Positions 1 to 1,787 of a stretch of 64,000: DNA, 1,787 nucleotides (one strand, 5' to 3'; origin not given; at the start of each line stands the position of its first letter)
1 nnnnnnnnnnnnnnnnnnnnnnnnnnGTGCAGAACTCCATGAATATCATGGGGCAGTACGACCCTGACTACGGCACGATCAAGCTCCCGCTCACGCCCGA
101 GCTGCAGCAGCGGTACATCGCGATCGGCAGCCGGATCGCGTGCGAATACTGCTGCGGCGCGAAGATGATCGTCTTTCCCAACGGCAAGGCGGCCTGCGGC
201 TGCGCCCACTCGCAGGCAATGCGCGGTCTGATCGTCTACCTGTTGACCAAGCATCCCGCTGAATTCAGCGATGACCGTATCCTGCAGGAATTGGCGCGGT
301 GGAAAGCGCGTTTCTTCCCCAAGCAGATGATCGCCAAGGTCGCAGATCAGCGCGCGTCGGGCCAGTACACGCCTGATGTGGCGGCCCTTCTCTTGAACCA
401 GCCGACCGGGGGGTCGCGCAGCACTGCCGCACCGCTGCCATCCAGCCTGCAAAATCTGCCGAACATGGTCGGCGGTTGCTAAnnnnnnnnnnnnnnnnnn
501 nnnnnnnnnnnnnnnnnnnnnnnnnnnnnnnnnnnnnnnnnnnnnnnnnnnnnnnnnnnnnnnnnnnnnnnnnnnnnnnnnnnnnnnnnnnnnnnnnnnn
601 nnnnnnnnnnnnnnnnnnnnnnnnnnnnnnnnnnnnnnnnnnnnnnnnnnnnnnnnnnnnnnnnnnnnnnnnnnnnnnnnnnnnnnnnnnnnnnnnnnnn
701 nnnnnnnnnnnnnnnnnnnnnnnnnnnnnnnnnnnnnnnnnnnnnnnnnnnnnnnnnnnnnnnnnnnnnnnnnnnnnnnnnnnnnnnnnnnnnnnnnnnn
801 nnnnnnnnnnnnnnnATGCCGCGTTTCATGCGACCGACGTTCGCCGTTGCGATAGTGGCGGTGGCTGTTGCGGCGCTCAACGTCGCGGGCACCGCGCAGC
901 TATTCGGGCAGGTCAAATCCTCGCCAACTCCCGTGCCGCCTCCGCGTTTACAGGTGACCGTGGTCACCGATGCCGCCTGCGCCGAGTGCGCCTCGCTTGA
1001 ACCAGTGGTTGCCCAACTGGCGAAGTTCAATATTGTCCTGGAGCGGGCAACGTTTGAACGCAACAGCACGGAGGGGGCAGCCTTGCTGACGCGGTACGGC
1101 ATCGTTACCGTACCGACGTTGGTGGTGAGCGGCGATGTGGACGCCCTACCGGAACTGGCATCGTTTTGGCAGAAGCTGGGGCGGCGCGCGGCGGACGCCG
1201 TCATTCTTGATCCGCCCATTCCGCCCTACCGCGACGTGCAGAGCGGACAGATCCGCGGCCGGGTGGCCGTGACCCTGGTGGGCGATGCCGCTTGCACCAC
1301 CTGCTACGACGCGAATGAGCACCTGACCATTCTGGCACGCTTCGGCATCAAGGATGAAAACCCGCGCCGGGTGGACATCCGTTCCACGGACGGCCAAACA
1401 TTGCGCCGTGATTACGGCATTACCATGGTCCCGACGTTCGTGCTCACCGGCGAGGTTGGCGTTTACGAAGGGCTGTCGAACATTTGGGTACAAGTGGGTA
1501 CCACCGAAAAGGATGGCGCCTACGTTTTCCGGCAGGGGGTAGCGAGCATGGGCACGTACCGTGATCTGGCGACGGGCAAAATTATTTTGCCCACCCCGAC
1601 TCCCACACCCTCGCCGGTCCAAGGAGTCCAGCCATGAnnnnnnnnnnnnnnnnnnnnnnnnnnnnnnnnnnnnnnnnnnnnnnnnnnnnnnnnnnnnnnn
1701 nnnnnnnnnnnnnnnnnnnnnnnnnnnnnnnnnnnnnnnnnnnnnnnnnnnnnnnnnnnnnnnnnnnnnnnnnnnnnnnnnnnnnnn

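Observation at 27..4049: Candidate uncharacterised peptide-modification/redox operon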

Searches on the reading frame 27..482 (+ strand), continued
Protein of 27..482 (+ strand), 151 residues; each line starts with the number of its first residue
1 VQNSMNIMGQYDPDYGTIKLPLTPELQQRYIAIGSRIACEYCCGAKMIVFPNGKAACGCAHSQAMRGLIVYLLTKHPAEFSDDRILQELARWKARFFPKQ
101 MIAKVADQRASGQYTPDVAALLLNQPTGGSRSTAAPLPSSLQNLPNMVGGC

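Call 28: search_protein_families(library=pfam, proteins=[L006:6347-7315:+, L006:7371-7895:+, L006:7900-8682:+, L001:410-916:+, L001:921-1277:+, L001:1282-1533:+, L006:2416-4128:+, L006:1556-2338:+, L006:135-1343:+], max_evalue=0.05)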
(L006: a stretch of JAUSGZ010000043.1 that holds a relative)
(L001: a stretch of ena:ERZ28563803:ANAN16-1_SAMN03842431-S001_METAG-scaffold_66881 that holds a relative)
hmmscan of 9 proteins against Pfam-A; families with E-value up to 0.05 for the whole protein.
L006:6347-7315:+ (322 aa): 0 families

L006:7371-7895:+ (174 aa): 4 families
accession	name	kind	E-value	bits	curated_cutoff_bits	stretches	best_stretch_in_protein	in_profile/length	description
PF07610.17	DUF1573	-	5e-11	42.9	26.1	1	53-102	3-51/98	Protein of unknown function (DUF1573)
PF22544.2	HYDIN_VesB_CFA65-like_Ig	-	1.2e-08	35.5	25.5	2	123-166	56-95/100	HYDIN/CFA65/VesB-like, Ig-like domain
PF15780.11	ASH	-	0.00045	20.8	27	0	123-144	60-81/98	Abnormal spindle-like microcephaly-assoc'd, ASPM-SPD-2-Hydin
PF12371.14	TMEM131_like_N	-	0.02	15.6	28.8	0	52-91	2-41/84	Transmembrane protein 131-like N-terminal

L006:7900-8682:+ (260 aa): 0 families

L001:410-916:+ (168 aa): 0 families

L001:921-1277:+ (118 aa): 1 family
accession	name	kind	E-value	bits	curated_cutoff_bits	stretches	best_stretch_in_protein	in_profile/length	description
PF00085.26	Thioredoxin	-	1.5e-05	25.4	23.5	1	40-98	21-86/103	Thioredoxin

L001:1282-1533:+ (83 aa): 0 families

L006:2416-4128:+ (570 aa): 2 families
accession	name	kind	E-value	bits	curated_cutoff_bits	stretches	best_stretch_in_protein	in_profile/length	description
PF13231.12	PMT_2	-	2.5e-17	64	26.1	1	73-229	1-160/160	Dolichyl-phosphate-mannose-protein mannosyltransferase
PF02366.24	PMT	-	8.7e-06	25.9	22.7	1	92-236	81-240/245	Dolichyl-phosphate-mannose-protein mannosyltransferase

L006:1556-2338:+ (260 aa): 6 families
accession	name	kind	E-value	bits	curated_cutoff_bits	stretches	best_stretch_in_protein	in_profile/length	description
PF13462.12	Thioredoxin_4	-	3.5e-21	76.5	23.2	1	93-256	11-164/165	Thioredoxin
PF01323.26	DSBA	-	5.2e-19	69.2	25.6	2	137-255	75-190/191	DSBA-like thioredoxin domain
PF13098.12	Thioredoxin_2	-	2.9e-08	34.5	27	1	99-255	9-104/104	Thioredoxin-like domain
PF18400.7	Thioredoxin_12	-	0.00046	20.6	26.1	0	83-137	131-184/190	Thioredoxin-like domain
PF00085.26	Thioredoxin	-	0.00075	19.9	23.5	0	94-129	16-52/103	Thioredoxin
PF00440.29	TetR_N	-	0.013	15.7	24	0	116-136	18-38/47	Bacterial regulatory proteins, tetR family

L006:135-1343:+ (402 aa): 0 families

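Call 40: predict_structure(alignment_id=A1)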
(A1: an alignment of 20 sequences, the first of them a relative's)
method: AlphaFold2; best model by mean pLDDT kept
length: 252 residues; sequences in the alignment: 20
mean_pLDDT: 67.6   pTM: 0.54
mean pLDDT of the five models: 67.6, 66.6, 66.2, 64.4, 63.0
residues with pLDDT >= 90: 38; 70-90: 101; 50-70: 35; < 50: 78
segments of 3 or more residues with pLDDT < 50: 1-4, 6-14, 44-70, 86-97, 227-252
pLDDT, mean of each block of 10 residues (from residue 1): 42 54 87 87 50 35 42 55 48 48 69 78 93 92 81 89 86 89 89 79 83 87 57 38 38 32
secondary structure, 60 per line:
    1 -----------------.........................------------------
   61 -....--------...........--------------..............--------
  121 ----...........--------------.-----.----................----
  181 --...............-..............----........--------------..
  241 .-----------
elements in order: H18-42 H62-65 H74-84 H99-112 H125-135 H161-176 H183-197 H199-212 H217-224

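Call 51: search_solved_structures(query=A1, max_evalue=10, show_alignments=3)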
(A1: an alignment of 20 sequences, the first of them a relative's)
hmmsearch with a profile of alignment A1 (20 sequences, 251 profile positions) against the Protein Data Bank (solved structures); distinct sequences matched with E-value up to 10: 1.
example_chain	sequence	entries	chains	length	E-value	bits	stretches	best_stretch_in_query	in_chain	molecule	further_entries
1nkw_F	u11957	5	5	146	0.54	13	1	34-109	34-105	50S ribosomal protein L9 | ribosomal protein L9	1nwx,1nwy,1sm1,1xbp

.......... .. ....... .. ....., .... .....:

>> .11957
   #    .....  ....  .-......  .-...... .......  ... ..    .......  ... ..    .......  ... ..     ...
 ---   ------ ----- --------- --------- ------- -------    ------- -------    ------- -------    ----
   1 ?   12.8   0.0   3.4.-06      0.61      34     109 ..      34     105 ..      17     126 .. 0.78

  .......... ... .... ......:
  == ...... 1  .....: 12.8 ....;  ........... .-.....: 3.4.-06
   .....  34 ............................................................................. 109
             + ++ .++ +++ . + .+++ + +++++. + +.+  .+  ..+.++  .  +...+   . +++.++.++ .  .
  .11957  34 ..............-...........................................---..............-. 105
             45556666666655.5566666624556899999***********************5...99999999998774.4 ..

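Call 55: search_protein_representatives(alignment_id=A1)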
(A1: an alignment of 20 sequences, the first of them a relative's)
Query: 20 sequences, 251 profile positions. Proteins with E-value up to 0.001 (for the whole library): 272; up to 1e-10: 230; up to 1e-30: 128. The best 150 are listed.
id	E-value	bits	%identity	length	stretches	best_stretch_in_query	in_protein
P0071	1.7e-106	371.8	-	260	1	9-251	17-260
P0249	9.8e-103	359.4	-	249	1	11-251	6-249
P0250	8.9e-78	277.7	-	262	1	15-251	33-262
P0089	6.9e-77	274.7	-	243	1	21-251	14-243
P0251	9.4e-77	274.3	-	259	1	52-251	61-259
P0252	2.0e-75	270.0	-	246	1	13-251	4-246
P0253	6.3e-71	255.2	-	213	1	61-204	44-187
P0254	5.2e-66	239.1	-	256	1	10-251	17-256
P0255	1.2e-65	237.9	-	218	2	18-211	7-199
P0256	5.5e-65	235.8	-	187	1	42-196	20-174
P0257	4.5e-64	232.8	-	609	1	76-251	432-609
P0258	4.7e-64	232.7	-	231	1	20-251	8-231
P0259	1.4e-62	227.9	-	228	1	57-251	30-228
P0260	1.1e-60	221.6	-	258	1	17-251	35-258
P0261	9.8e-59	215.3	-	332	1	15-251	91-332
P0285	3.6e-51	190.5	-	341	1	79-201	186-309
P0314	1.6e-44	168.7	-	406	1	80-206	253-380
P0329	6.3e-42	160.2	-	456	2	77-206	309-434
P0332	2.1e-41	158.5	-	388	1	54-251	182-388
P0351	2.3e-37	145.3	-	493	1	51-251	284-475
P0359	2.8e-35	138.4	-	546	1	7-207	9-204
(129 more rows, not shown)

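Call 56: search_protein_families(library=pfam, proteins=[P0257, P0329, P0351, P0359, P0314, P0332, P0285, P0261], max_evalue=0.01)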
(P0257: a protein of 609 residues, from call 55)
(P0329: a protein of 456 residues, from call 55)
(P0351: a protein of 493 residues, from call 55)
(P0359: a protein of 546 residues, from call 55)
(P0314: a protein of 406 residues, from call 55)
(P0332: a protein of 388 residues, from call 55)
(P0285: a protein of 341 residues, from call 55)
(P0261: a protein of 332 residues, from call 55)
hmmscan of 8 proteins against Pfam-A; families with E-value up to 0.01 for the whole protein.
P0257 (609 aa): 1 family
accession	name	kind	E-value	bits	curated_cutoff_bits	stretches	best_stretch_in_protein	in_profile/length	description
PF16743.10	PliI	-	0.0009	19.4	27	1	124-160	56-92/123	Periplasmic lysozyme inhibitor of I-type lysozyme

P0329 (456 aa): 3 families
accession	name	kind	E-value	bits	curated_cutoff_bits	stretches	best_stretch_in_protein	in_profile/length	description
PF00254.34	FKBP_C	-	3.6e-12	46.9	21.1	1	58-126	5-78/94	FKBP-type peptidyl-prolyl cis-trans isomerase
PF12985.13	DUF3869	-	0.0031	18.1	24.5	1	224-275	18-73/85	Domain of unknown function (DUF3869)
PF02699.20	YajC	-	0.007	16.7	28.2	0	212-255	31-71/78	Preprotein translocase subunit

P0351 (493 aa): 0 families

P0359 (546 aa): 0 families

P0314 (406 aa): 0 families

P0332 (388 aa): 0 families

P0285 (341 aa): 0 families

P0261 (332 aa): 0 families

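Call 59: search_protein_families(library=ncbifam, proteins=[L045:8702-9568:+, L042:5924-6430:+, P0001, L044:5714-6229:+, L044:5283-5741:+], max_evalue=0.1)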
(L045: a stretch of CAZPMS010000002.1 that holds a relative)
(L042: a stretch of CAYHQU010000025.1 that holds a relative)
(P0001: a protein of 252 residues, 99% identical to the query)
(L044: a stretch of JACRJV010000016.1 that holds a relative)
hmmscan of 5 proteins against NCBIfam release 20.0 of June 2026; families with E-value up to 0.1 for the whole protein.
L045:8702-9568:+ (288 aa): 1 family
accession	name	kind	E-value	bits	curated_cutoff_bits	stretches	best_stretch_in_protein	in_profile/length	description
NF033229.1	small_MgtR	equivalog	0.038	14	35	0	209-227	7-24/30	protein MgtR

L042:5924-6430:+ (168 aa): 2 families
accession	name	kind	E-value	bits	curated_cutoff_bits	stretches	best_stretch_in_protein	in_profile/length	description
NF001955.0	PRK00733.2-4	equivalog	0.036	12.5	1059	1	21-110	315-408/736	sodium-translocating pyrophosphatase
NF034126.3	PRK09521.1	equivalog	0.04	13.7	90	1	79-116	114-154/180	exosome complex RNA-binding protein Csl4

P0001 (252 aa): 0 families

L044:5714-6229:+ (171 aa): 0 families

L044:5283-5741:+ (152 aa): 0 families

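Call 68: fold_search(model_id=the predicted structure, library=pdb)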
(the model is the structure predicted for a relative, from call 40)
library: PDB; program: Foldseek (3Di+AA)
matches with E <= 10: 66; with E <= 0.001: 0
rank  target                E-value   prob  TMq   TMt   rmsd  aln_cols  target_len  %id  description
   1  5dke_B                2.1e+00  0.05  0.15  0.15  15.2       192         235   11  Crystal Structure of the ER-alpha Ligand-binding Domain in complex with a 3-naphthyl-substituted, methyl, cis-diaryl-e (released 2016-05-04)
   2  7yft_A                3.5e+00  0.04  0.17  0.11  17.1       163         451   12  Crystal structure of the P450 BM3 heme domain mutant F87A/T268V/A82C/L181M in complex with N-imidazolyl-pentanoyl-L-ph (released 2023-05-24)
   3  7ujw_D                3.6e+00  0.03  0.14  0.15  15.4       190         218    9  Estrogen Receptor Alpha Ligand Binding Domain Y537S Mutant in Complex with a Methylated Lasofoxifene Derivative that P (released 2022-06-15)
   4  7yje_A                3.8e+00  0.05  0.16  0.11  16.7       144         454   13  Crystal structure of the P450 BM3 heme domain mutant F87G/T268V/A184V/A328V in complex with N-imidazolyl-hexanoyl-L-ph (released 2023-05-24)
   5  5e15_A                4.4e+00  0.03  0.15  0.16  15.0       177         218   11  Crystal Structure of the ER-alpha Ligand-binding Domain in Complex with the Cyclofenil Derivative 4,4'-{[4-(2-hydroxye (released 2016-05-04)
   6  3e8j_A                4.4e+00  0.03  0.13  0.12  14.2       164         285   10  Coproporphyrinogen III oxidase from Leishmania naiffi (released 2008-09-02)
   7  5zdp_D                4.4e+00  0.03  0.15  0.15  17.7       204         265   10  Crystal structure of cyanide-insensitive alternative oxidase from Trypanosoma brucei with ferulenol (released 2019-02-27)
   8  4due_B                4.7e+00  0.03  0.17  0.11  18.4       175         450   15  cytochrome P450 BM3h-2G9C6 MRI sensor bound to serotonin (released 2012-06-13)
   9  8qzf_A                4.9e+00  0.04  0.17  0.11  18.6       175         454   12  Heme-domain BM3 mutant T268E (released 2024-04-03)
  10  8hon_B                4.9e+00  0.03  0.15  0.10  16.5       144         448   17  Crystal structure of the P450 BM3 heme domain mutant F87A in complex with Im-C6-Tyr-Tyr (released 2023-12-13)
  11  8ev2_A                4.9e+00  0.03  0.15  0.15  15.1       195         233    9  Dual Modulators (released 2022-12-28)
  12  8hki_e                4.9e+00  0.03  0.14  0.12  16.2       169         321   12  Human TRiC open state (released 2023-12-13)
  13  7as4_J                4.9e+00  0.03  0.14  0.08  17.3       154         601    8  Recombinant human gTuRC (released 2021-01-20)
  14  8hoo_B                5.1e+00  0.03  0.16  0.10  18.9       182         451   15  Crystal structure of the P450 BM3 heme domain mutant F87A in complex with Im-C6-Tyr-Nap (released 2023-12-13)
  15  5ehj_A                5.1e+00  0.02  0.14  0.15  16.3       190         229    8  Crystal Structure of the ER-alpha Ligand-binding Domain in Complex with the Cyclofenil Derivative 4,4'-[(4aR,8aR)-octa (released 2016-05-04)
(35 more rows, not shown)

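Call 69: search_protein_families(library=pfam, alignment_id=A1, max_evalue=10)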
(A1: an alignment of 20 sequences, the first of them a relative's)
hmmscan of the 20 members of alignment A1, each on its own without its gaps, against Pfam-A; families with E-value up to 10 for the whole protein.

A. member 1, P0001 (252 aa): 0 families

B. families by the number of members that match (of 20 scanned): 11 families
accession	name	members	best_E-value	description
PF20188.4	DUF6551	2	0.0043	Family of unknown function (DUF6551)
PF10719.14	ComFB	2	0.034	Late competence development protein ComFB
PF06382.17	Protamine_like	1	0.063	Protamine and protamine like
PF05997.17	Nop52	1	0.064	Nucleolar protein,Nop52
PF21923.1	BON_like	1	0.065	BON-like domain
PF19765.4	DUF6252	1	0.094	Family of unknown function (DUF6252)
PF10431.15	ClpB_D2-small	1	0.17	C-terminal, D2-small domain, of ClpB protein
PF11699.14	CENP-C_C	1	0.18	Mif2/CENP-C like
PF20329.3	DUF6624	1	0.22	Family of unknown function (DUF6624)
PF08411.15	Exonuc_X-T_C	1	0.3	Exonuclease C-terminal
PF17803.7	Cadherin_4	1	0.78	Bacterial cadherin-like domain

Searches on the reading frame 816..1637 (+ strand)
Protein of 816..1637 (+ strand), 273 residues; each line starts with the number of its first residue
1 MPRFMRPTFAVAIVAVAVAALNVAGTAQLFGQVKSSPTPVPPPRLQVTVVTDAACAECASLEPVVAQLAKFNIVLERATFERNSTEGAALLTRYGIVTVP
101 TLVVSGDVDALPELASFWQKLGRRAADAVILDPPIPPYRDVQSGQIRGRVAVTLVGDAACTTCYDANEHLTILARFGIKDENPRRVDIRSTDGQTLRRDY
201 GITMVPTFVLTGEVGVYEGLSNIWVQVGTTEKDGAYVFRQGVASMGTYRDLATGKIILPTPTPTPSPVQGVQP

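Call 3: search_protein_families(library=pfam, proteins=[window:816-1637:+], max_evalue=1)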
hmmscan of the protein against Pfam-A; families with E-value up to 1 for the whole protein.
window:816-1637:+ (273 aa): 5 families
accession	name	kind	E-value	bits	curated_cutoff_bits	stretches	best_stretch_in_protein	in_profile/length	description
PF13192.12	Thioredoxin_3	-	1.1e-06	29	24.8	1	46-108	2-59/76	Thioredoxin domain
PF13098.12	Thioredoxin_2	-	8.8e-06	26.5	27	1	47-104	9-81/104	Thioredoxin-like domain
PF00085.26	Thioredoxin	-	0.0017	18.8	23.5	1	54-106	29-80/103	Thioredoxin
PF14595.12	Thioredoxin_9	-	0.03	14.6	25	1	45-105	43-104/129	Thioredoxin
PF09673.15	TrbC_Ftype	-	0.15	12.5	24.2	0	198-212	64-78/111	Type-F conjugative transfer system pilin assembly protein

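Call 4: search_protein_families(library=ncbifam, proteins=[window:816-1637:+], max_evalue=1)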
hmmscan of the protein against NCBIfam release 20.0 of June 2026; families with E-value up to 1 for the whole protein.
window:816-1637:+ (273 aa): 6 families
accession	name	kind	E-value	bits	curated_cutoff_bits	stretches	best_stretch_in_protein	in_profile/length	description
TIGR00411.1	redox_disulf_1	equivalog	3.7e-06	26.9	92.75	1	47-109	3-64/82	MJ0307 family thioredoxin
TIGR02196.1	GlrX_YruB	hypoth_equivalog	0.00014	22.3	88.55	1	47-107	2-59/74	glutaredoxin-like protein, YruB-family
TIGR00412.2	redox_disulf_2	subfamily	0.00043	20.6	62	1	54-109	8-59/75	MTH895/ArsE family thioredoxin-like protein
TIGR02187.2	PDO_seleno_TRX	equivalog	0.004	16.5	185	1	46-108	131-191/209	protein disulfide oxidoreductase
TIGR01068.1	thioredoxin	equivalog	0.025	14.7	96.8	1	55-105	26-75/101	thioredoxin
TIGR02742.1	TrbC_Ftype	equivalog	0.026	14.3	66.45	0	90-108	63-81/130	type-F conjugative transfer system pilin assembly protein TrbC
